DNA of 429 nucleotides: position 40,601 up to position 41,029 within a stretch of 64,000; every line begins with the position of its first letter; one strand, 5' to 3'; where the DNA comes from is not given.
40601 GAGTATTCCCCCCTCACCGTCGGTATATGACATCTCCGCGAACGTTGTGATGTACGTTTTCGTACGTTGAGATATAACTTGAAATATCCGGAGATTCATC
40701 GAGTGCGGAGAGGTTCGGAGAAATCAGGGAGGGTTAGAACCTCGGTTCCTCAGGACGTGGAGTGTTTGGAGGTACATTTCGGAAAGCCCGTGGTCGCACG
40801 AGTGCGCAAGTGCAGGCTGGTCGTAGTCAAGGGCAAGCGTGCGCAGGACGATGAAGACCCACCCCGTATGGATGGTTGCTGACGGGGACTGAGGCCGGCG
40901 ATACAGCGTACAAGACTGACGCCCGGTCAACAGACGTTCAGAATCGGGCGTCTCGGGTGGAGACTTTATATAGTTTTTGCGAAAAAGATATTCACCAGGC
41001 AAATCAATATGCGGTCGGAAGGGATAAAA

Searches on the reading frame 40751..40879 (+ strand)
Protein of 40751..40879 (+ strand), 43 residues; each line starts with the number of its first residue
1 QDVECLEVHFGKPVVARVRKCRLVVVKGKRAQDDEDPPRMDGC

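Call 20: search_protein_families(library=ncbifam, proteins=[window:40766-40879:+], max_evalue=10)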
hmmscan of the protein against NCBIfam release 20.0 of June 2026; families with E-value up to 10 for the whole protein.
seq(38 aa): 0 families

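Call 21: find_homologous_proteins(query=window:40751-40879:+, max_evalue=10)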
Query seq(43 aa) (43 aa): 41 proteins with E <= 10 among 41 candidates.
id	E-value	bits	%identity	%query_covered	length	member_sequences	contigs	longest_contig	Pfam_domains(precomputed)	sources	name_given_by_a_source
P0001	3.4e-21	90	100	100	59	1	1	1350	-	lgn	-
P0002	7.6e-12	62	78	95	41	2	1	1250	-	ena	-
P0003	1.9e-11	60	86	84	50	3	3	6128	-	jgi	jgi:hypothetical protein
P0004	1.7e-10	58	78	93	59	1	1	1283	-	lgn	-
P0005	3.5e-9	53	85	77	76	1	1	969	-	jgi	-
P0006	6.3e-9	53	83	70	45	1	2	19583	-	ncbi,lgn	-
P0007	9.9e-9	52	92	60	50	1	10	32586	-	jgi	jgi:hypothetical protein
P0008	1.6e-8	51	72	84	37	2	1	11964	-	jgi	jgi:hypothetical protein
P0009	2.6e-8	51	84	72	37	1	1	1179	-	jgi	-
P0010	2.6e-8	51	81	72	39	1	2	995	-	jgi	-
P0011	3.0e-8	51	61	95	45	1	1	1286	-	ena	-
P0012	3.1e-8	51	81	72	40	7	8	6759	-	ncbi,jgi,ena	jgi:hypothetical protein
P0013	3.2e-8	51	77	72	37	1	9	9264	-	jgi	-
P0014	3.3e-8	50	81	74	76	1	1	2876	-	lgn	-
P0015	3.6e-8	50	81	72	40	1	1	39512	-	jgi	jgi:hypothetical protein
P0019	1.1e-7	49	83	70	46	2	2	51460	-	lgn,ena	-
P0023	1.7e-7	48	76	77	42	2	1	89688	-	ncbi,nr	ncbi:MAG TPA: hypothetical protein VMW71_04930 [Thermoplasmata archaeon]|nr:hypothetical protein [Th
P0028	3.5e-7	47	77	72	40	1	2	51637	-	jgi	jgi:hypothetical protein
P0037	6.4e-6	43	69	74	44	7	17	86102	-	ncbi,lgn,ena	ncbi:MAG: hypothetical protein WAS24_07530 [Thermoplasmata archaeon]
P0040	6.2e-5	40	76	67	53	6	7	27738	-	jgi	jgi:hypothetical protein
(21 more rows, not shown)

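Call 23: find_encoding_contigs(protein=P0037, flank=4000, max_places=4)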
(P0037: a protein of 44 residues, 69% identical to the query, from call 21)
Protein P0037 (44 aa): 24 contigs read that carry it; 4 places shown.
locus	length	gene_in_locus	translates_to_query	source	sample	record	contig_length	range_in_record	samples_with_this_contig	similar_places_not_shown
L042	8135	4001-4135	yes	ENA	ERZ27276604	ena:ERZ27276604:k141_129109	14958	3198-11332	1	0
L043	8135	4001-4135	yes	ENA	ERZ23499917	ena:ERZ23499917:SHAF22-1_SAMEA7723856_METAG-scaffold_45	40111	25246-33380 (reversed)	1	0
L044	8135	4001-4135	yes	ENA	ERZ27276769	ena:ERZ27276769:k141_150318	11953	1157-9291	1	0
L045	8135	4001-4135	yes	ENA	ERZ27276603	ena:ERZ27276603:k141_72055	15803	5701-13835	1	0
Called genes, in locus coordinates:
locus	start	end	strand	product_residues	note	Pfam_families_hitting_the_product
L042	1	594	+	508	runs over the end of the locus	PF02310:B12-binding (faint), PF04055:Radical_SAM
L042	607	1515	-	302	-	PF00892:EamA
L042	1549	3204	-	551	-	PF01590:GAF, PF13185:GAF_2 (faint), PF00989:PAS (faint), PF08448:PAS_4, PF13426:PAS_9 (faint), PF00512:HisKA, PF02518:HATPase_c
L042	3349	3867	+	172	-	PF00132:Hexapep (weak), PF25087:GMPPB_C (faint), PF25084:LbH_EIF2B (weak), PF00132:Hexapep, PF14602:Hexapep_2 (weak)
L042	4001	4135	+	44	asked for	-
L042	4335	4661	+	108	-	-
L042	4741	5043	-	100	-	PF01910:Thiamine_BP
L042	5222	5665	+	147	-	PF19479:DUF6015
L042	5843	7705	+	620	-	PF00270:DEAD (faint), PF06733:DEAD_2, PF06777:HBB, PF13307:Helicase_C_2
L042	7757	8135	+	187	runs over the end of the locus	PF01864:CarS-like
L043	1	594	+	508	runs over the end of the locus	PF02310:B12-binding (weak), PF04055:Radical_SAM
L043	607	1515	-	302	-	PF00892:EamA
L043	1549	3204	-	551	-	PF01590:GAF (weak), PF00989:PAS (weak), PF08448:PAS_4, PF13426:PAS_9 (faint), PF00512:HisKA, PF02518:HATPase_c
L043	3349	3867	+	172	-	PF25087:GMPPB_C (faint), PF00132:Hexapep (weak), PF25084:LbH_EIF2B (weak), PF00132:Hexapep, PF14602:Hexapep_2 (weak)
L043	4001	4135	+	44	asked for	-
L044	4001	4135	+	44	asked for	-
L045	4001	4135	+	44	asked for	-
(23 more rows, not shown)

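Call 24: find_encoding_contigs(protein=P0023, flank=4000, max_places=2)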
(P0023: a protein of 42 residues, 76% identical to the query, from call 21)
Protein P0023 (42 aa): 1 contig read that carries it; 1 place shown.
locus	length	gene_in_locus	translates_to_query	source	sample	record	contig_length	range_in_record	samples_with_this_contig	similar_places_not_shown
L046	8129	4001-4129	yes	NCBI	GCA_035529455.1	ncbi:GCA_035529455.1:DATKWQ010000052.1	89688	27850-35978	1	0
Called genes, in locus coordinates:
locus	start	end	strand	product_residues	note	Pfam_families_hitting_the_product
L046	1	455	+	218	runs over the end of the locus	PF01914:MarC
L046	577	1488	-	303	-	PF00892:EamA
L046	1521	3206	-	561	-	PF00989:PAS (weak), PF00512:HisKA, PF02518:HATPase_c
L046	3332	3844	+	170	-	PF00132:Hexapep (weak), PF25087:GMPPB_C (faint), PF25084:LbH_EIF2B (weak), PF00132:Hexapep (weak)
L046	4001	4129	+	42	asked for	-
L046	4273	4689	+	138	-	-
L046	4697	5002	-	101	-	PF01910:Thiamine_BP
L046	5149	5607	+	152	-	PF19479:DUF6015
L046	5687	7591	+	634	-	PF00270:DEAD (weak), PF04851:ResIII (faint), PF06733:DEAD_2, PF06777:HBB, PF13307:Helicase_C_2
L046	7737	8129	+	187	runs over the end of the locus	PF01864:CarS-like, PF01148:CTP_transf_1 (weak)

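Call 25: find_encoding_contigs(protein=P0040, flank=4000, max_places=3)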
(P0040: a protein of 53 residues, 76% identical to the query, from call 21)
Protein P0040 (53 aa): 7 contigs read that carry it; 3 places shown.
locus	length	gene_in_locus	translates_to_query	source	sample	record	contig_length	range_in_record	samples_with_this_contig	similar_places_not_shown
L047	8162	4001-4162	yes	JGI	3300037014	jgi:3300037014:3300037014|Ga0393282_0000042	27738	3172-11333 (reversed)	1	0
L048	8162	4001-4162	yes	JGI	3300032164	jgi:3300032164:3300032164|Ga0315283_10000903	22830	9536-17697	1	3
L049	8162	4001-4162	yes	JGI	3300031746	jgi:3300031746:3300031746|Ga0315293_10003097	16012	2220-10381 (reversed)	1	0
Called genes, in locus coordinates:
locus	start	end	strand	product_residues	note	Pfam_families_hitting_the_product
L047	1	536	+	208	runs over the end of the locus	PF01914:MarC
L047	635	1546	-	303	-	PF00892:EamA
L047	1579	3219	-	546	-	PF00989:PAS, PF08448:PAS_4 (weak), PF13426:PAS_9 (faint), PF00512:HisKA, PF02518:HATPase_c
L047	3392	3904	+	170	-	PF00132:Hexapep (weak), PF25084:LbH_EIF2B (faint), PF00132:Hexapep (weak)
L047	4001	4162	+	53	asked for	-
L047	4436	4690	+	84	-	-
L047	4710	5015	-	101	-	PF01910:Thiamine_BP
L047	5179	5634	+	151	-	PF19479:DUF6015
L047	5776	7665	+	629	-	PF00270:DEAD (weak), PF04851:ResIII (faint), PF06733:DEAD_2, PF06777:HBB, PF13307:Helicase_C_2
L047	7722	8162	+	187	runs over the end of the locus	PF01864:CarS-like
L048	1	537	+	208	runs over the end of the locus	PF01914:MarC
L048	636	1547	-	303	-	PF00892:EamA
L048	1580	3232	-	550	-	PF00989:PAS, PF08448:PAS_4 (weak), PF13426:PAS_9 (faint), PF00512:HisKA, PF02518:HATPase_c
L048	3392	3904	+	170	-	PF00132:Hexapep (weak), PF25084:LbH_EIF2B (faint), PF00132:Hexapep (weak)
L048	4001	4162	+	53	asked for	-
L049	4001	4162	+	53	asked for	-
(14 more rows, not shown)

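Call 26: find_encoding_contigs(protein=P0019, flank=4000, max_places=2)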
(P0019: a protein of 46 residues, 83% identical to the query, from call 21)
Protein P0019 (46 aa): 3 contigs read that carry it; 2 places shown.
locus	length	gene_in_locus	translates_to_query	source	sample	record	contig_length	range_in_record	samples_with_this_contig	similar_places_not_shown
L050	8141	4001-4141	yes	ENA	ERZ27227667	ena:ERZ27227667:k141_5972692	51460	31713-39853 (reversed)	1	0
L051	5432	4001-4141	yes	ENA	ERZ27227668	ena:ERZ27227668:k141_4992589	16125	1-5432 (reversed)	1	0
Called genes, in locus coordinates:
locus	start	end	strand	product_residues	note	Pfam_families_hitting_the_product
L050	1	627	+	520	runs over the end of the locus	PF04055:Radical_SAM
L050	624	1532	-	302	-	PF00892:EamA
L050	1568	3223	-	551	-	PF13185:GAF_2 (faint), PF00989:PAS (weak), PF08448:PAS_4, PF00512:HisKA, PF02518:HATPase_c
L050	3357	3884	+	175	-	PF00132:Hexapep (weak)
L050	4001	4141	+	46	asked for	-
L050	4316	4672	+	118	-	-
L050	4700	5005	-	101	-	PF01910:Thiamine_BP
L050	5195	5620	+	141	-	PF19479:DUF6015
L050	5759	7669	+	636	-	PF00270:DEAD (faint), PF04851:ResIII (faint), PF06733:DEAD_2, PF06777:HBB, PF13307:Helicase_C_2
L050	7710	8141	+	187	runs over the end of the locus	PF01864:CarS-like, PF01148:CTP_transf_1 (weak)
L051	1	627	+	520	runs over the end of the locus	PF04055:Radical_SAM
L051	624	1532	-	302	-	PF00892:EamA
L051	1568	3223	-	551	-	PF13185:GAF_2 (faint), PF00989:PAS (weak), PF08448:PAS_4, PF00512:HisKA, PF02518:HATPase_c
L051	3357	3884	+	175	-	PF00132:Hexapep (weak)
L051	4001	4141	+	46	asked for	-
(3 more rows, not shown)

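Call 27: find_encoding_contigs(protein=P0028, flank=4000, max_places=2)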
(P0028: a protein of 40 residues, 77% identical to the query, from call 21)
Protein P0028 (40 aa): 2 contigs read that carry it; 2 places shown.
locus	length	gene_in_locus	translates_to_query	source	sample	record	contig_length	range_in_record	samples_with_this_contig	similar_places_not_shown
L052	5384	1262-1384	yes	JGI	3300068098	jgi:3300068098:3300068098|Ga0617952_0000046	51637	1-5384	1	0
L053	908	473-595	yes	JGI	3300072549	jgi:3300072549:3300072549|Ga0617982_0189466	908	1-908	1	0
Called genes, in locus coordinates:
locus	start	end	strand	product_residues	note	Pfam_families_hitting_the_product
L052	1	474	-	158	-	?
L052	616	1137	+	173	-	PF25087:GMPPB_C (faint), PF14602:Hexapep_2 (faint), PF00132:Hexapep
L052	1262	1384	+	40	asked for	-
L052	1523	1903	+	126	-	-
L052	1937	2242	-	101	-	PF01910:Thiamine_BP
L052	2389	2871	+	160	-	PF19479:DUF6015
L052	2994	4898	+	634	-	PF06733:DEAD_2, PF06777:HBB, PF13307:Helicase_C_2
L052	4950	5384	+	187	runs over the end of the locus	PF01864:CarS-like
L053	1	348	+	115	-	PF25087:GMPPB_C (faint), PF00132:Hexapep, PF14602:Hexapep_2 (weak)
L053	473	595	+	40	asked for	-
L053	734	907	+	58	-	?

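Call 28: find_encoding_contigs(protein=P0015, flank=4000, max_places=2)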
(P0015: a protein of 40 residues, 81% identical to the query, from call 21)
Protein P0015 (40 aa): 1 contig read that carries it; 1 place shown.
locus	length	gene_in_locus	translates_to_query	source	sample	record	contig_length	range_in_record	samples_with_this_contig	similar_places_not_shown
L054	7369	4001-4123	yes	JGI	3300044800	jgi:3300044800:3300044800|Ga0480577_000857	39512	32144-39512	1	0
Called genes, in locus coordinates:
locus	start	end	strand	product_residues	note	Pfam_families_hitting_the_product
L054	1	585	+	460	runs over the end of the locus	PF04055:Radical_SAM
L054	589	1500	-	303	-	PF00892:EamA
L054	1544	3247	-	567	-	PF00989:PAS (weak), PF08448:PAS_4 (faint), PF13426:PAS_9 (weak), PF00512:HisKA, PF02518:HATPase_c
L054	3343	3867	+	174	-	PF00132:Hexapep (weak)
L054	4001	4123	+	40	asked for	-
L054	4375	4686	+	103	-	-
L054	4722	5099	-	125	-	PF01910:Thiamine_BP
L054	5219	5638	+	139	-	PF19479:DUF6015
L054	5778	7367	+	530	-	?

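Call 29: find_encoding_contigs(protein=P0007, flank=4000, max_places=2)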
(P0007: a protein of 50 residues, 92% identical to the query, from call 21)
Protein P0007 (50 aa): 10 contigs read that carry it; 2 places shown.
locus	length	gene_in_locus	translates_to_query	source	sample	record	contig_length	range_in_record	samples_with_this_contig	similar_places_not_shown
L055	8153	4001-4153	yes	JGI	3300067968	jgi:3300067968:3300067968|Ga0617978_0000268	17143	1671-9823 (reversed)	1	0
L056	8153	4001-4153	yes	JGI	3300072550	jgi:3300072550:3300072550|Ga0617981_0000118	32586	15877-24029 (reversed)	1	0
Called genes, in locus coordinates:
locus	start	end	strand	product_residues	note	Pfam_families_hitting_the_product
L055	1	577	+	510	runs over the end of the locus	PF04055:Radical_SAM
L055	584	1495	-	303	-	PF00892:EamA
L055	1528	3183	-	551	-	PF08448:PAS_4 (weak), PF13426:PAS_9 (weak), PF00512:HisKA, PF02518:HATPase_c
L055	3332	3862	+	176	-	PF25084:LbH_EIF2B (weak), PF25087:GMPPB_C (weak), PF00132:Hexapep (weak)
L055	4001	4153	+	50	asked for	-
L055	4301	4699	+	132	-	-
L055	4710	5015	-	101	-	PF01910:Thiamine_BP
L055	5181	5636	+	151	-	PF19479:DUF6015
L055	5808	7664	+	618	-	PF00270:DEAD (faint), PF06733:DEAD_2, PF06777:HBB, PF13307:Helicase_C_2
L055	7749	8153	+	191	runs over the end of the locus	PF01864:CarS-like, PF01148:CTP_transf_1 (weak)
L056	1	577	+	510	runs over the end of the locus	PF04055:Radical_SAM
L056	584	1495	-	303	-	PF00892:EamA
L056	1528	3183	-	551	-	PF08448:PAS_4 (weak), PF13426:PAS_9 (weak), PF00512:HisKA, PF02518:HATPase_c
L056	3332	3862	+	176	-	PF25084:LbH_EIF2B (weak), PF25087:GMPPB_C (weak), PF00132:Hexapep (weak)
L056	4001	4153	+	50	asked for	-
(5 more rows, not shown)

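Call 35: search_solved_structures(query=A1, max_evalue=10, show_alignments=3)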
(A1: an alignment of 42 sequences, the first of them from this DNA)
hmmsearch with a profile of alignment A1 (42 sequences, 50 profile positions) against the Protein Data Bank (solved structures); distinct sequences matched with E-value up to 10: 2.
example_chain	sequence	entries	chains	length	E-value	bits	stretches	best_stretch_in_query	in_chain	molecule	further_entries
7dvh_A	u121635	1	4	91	0.69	12.9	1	7-25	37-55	reDPBB_sym4 protein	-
7du6_A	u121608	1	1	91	2.3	11.2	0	8-25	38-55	mkDPBB_sym2 protein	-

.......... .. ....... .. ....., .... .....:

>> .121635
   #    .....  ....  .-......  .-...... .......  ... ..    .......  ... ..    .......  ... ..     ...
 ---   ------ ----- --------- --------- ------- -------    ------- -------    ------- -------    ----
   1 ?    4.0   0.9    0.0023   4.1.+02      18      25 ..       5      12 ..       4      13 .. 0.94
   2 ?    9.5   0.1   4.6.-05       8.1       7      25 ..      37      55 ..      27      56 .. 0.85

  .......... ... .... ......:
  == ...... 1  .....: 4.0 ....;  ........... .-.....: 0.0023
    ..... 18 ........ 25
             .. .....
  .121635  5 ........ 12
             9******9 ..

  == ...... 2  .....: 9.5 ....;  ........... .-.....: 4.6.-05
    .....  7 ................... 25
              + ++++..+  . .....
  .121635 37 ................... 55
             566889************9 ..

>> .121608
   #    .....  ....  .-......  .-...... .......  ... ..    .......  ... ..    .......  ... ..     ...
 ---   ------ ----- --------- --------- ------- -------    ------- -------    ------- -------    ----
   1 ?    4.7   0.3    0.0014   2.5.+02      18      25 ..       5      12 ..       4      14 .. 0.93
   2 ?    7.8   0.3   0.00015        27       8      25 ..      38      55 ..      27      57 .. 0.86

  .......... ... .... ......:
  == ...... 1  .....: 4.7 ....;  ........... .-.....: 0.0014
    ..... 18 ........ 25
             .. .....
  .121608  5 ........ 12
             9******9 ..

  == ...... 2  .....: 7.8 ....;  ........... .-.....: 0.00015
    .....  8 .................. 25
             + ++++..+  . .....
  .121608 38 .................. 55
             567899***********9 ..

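Call 37: search_protein_families(library=pfam, alignment_id=A1, max_evalue=10)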
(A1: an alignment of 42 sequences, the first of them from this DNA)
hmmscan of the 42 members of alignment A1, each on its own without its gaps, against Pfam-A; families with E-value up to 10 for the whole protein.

A. member 1, seq(38 aa): 0 families

B. families by the number of members that match (of 42 scanned): 1 family
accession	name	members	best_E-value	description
PF07711.17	RabGGT_insert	1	0.017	Rab geranylgeranyl transferase alpha-subunit, insert domain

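Call 40: predict_structure(alignment_id=A1)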
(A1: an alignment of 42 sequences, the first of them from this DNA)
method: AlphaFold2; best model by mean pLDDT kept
length: 38 residues; sequences in the alignment: 42
mean_pLDDT: 70.3   pTM: 0.20
mean pLDDT of the five models: 70.3, 62.7, 57.8, 57.4, 54.5
residues with pLDDT >= 90: 2; 70-90: 17; 50-70: 17; < 50: 2
segments of 3 or more residues with pLDDT < 50: none
pLDDT, mean of each block of 10 residues (from residue 1): 74 88 64 52
secondary structure: DSSP gave nothing for this model
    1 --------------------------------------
elements in order:

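Call 43: search_protein_representatives(alignment_id=A1)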
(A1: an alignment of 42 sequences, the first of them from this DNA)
Query: 42 sequences, 50 profile positions. Proteins with E-value up to 0.001 (for the whole library): 15; up to 1e-10: 13; up to 1e-30: 0. The best 15 are listed.
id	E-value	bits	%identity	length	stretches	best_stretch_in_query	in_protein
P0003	1.0e-19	86.1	-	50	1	4-49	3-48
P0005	1.6e-19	85.4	-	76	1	5-48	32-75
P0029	2.3e-19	84.9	-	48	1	3-47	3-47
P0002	4.4e-19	84.0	-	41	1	11-48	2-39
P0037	6.6e-18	80.2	-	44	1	9-47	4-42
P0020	2.7e-17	78.3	-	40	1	13-48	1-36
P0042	5.1e-17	77.4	-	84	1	8-47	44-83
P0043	1.0e-16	76.4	-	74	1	7-46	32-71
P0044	1.8e-14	69.3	-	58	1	5-48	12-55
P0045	7.9e-14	67.2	-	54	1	7-43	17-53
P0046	8.6e-14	67.1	-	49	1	9-47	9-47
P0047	3.7e-13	65.1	-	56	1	5-42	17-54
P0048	2.3e-12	62.5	-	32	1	13-42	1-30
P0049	4.6e-10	55.1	-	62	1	6-46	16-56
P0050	1.8e-04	37.2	-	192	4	24-42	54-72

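Call 45: find_related_loci(query=A1, collection=metagenome_contigs, flank=1500)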
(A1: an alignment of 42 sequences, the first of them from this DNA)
Query A1 (38 aa) in metagenome_contigs; peptide patterns used: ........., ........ (x = any residue, [..] = any of these).
151 stretches matched a pattern; 92 encode a relative of the query (tblastn E <= 1e-3); the best 80 are kept; 80 distinct loci.
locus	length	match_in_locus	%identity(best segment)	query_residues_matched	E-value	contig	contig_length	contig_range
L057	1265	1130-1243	79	1-38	2e-15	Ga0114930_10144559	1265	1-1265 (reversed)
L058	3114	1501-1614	74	1-36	3e-14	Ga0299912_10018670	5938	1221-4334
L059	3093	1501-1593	87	1-31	4e-14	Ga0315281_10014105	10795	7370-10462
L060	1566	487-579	87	1-31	9e-14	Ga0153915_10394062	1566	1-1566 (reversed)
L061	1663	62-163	79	1-33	2e-13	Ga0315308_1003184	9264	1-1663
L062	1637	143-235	84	1-31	2e-13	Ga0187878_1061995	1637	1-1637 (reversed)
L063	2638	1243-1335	84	1-31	2e-13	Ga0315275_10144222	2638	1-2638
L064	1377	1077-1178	79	1-33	2e-13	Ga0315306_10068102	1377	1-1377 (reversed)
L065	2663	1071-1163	84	1-31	2e-13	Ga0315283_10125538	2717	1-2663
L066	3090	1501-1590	87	1-30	2e-13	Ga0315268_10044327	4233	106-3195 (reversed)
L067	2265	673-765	84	1-31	2e-13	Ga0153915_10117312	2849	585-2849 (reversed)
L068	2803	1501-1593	84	1-31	2e-13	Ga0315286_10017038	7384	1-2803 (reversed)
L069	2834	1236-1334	76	1-33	5e-13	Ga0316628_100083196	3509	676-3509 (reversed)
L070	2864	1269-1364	81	1-32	4e-13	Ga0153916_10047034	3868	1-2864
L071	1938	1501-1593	81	1-31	5e-13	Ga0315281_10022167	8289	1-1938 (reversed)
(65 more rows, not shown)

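Call 48: fold_search(model_id=the predicted structure, library=pdb)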
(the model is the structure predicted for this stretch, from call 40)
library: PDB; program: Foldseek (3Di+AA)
matches with E <= 10: 0; with E <= 0.001: 0
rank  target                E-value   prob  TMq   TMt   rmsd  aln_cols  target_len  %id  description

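Call 64: find_related_loci(query=A1, collection=viral_contigs, flank=2000)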
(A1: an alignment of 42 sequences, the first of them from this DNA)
Query A1 (38 aa) in viral_contigs; peptide patterns used: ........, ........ (x = any residue, [..] = any of these).
7 stretches matched a pattern, but none encodes a relative of the query by tblastn (E <= 1e-3).

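Call 74: search_protein_families(library=padloc, proteins=[window:40766-40879:+], max_evalue=1)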
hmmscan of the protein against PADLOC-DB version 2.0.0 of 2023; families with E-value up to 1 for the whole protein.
seq(38 aa): 0 families

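Call 75: search_protein_families(library=phrogs, proteins=[window:40766-40879:+], max_evalue=1)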
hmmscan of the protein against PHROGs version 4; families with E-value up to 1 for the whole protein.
seq(38 aa): 0 families
